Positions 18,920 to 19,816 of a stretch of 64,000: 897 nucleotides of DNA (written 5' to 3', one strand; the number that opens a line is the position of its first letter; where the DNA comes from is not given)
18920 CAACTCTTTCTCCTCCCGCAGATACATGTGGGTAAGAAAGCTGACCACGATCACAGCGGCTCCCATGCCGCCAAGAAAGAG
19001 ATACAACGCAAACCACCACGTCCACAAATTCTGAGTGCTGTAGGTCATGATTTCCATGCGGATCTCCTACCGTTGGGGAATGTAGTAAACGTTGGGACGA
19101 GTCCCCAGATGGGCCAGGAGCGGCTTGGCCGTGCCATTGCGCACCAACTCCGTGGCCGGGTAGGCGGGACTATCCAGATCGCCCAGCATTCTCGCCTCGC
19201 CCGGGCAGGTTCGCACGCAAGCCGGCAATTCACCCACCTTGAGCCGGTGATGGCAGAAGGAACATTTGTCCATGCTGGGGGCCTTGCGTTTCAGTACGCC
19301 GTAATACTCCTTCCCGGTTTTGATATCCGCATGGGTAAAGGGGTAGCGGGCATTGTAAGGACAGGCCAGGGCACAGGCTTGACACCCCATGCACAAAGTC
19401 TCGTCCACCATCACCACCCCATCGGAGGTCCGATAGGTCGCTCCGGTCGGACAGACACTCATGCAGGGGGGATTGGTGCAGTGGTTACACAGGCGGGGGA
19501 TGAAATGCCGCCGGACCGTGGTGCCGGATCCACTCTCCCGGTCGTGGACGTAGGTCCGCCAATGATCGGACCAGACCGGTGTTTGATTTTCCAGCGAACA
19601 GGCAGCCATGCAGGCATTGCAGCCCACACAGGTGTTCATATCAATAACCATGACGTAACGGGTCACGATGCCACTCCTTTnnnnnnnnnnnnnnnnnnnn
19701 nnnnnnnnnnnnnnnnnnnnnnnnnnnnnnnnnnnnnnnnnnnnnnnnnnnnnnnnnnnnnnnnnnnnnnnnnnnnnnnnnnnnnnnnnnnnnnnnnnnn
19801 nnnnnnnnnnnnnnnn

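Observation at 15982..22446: PsrABC-like molybdoenzyme operon extended by TorD-like and HybE-like chaperones and a secreted ankyrin-repeat protein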

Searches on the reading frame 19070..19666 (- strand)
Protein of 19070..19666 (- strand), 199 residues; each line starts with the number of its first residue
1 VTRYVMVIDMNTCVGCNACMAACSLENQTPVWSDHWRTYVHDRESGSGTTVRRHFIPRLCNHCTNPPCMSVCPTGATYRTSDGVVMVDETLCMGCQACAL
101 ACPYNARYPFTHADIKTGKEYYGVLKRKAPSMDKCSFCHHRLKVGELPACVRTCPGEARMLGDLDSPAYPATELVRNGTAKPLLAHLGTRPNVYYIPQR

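Call 4: search_protein_families(library=pfam, max_evalue=0.01, proteins=[window:19070-19666:-])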
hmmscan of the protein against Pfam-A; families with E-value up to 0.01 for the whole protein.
seq(199 aa): 14 families
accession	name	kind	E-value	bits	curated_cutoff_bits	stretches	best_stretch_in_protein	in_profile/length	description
PF13247.11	Fer4_11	-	5.3e-22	78.3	26.2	2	54-108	4-60/100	4Fe-4S dicluster domain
PF12838.12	Fer4_7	-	1.4e-13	51.5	27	2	12-76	1-52/52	4Fe-4S dicluster domain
PF00037.32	Fer4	-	1.6e-12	47.1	21.1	2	86-107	2-23/24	4Fe-4S binding domain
PF13237.11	Fer4_10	-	2.1e-12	47.2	25.5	2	86-155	3-53/53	4Fe-4S dicluster domain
PF13187.11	Fer4_9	-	2.6e-10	40.6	27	3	60-106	2-51/52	4Fe-4S dicluster domain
PF12837.12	Fer4_6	-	2.3e-09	37.2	25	3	5-23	1-19/24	4Fe-4S binding domain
PF12797.12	Fer4_2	-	1.3e-08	34.6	24.5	2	84-104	2-22/22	4Fe-4S binding domain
PF13183.11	Fer4_8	-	6.6e-07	30.2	27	1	10-75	2-67/68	4Fe-4S dicluster domain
PF25160.1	LdpA_Fe-S-bd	-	1.7e-05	24.9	27.6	1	63-105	5-41/49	LdpA Fe-S cluster-binding domain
PF12800.12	Fer4_4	-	3.4e-05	24.2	24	1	91-105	3-17/17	4Fe-4S binding domain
PF12798.12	Fer4_3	-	0.00036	21.6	27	0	92-106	1-15/15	4Fe-4S binding domain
PF14697.11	Fer4_21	-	0.00062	20.3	35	0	60-104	8-53/59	4Fe-4S dicluster domain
PF13459.11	Fer4_15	-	0.00065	20.8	22.4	0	85-103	1-19/66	4Fe-4S single cluster domain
PF13484.11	Fer4_16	-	0.0008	20.6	30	0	13-24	2-13/66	4Fe-4S double cluster binding domain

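Call 5: search_protein_families(library=ncbifam, max_evalue=0.01, proteins=[window:19070-19666:-])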
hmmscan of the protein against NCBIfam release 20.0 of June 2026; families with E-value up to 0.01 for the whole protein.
seq(199 aa): 60 families (the best 25 are shown)
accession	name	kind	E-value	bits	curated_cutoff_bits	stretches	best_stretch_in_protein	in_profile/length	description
NF045797.1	DsrO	equivalog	8.1e-53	179.3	200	1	2-196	42-234/235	sulfate reduction electron transfer complex DsrMKJOP subunit DsrO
NF011569.0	PRK14993.1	equivalog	1.9e-48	165.1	416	1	2-196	42-222/244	tetrathionate reductase subunit TtrB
NF041715.1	arsenate_red_ArrB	equivalog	1.5e-44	152.3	450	2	3-106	2-103/233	arsenate respiratory reductase iron-sulfur subunit ArrB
TIGR03149.1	cyt_nit_nrfC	equivalog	2.9e-39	134.7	377.6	1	2-198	37-218/225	cytochrome c nitrite reductase Fe-S protein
TIGR03478.1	DMSO_red_II_bet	subfamily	3.8e-34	118.1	480.7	1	27-197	101-254/321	DMSO reductase family type II enzyme, iron-sulfur subunit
NF041782.1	mnquin_red_QrcC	equivalog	9.3e-32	110.6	400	1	4-199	1-228/239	menaquinone reductase iron-sulfur cluster-binding subunit QrcC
NF042979.1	EthbenzDh_ebdB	equivalog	1.3e-30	106.5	740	1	37-197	128-276/354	ethylbenzene dehydrogenase subunit beta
TIGR02951.1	DMSO_dmsB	equivalog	4.2e-30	104.9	214.1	1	5-165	3-154/161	DMSO/selenate family reductase complex B subunit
NF038355.1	FDH3_beta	equivalog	1.4e-22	80.6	240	1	6-165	5-165/180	formate dehydrogenase FDH3 subunit beta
NF045715.1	sulf_resp_HmcB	equivalog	6.4e-22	78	420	1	6-163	39-197/307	sulfate respiration complex iron-sulfur protein HmcB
NF008134.0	PRK10882.1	equivalog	8.2e-22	77.7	263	1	6-163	41-207/329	hydrogenase 2 operon protein HybA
NF007658.0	PRK10330.1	equivalog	2.5e-20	72.7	260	1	1-161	1-154/181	electron transport protein HydN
NF009408.0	PRK12769.1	equivalog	4.9e-20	71.2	1003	1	1-161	1-144/659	formate-dependent uric acid utilization protein AegA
TIGR01660.1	narH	equivalog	9e-18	63.9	524.05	1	55-164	178-272/492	nitrate reductase subunit beta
TIGR01582.1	FDH-beta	equivalog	1.3e-16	60.5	334.7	1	59-163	92-181/283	formate dehydrogenase subunit beta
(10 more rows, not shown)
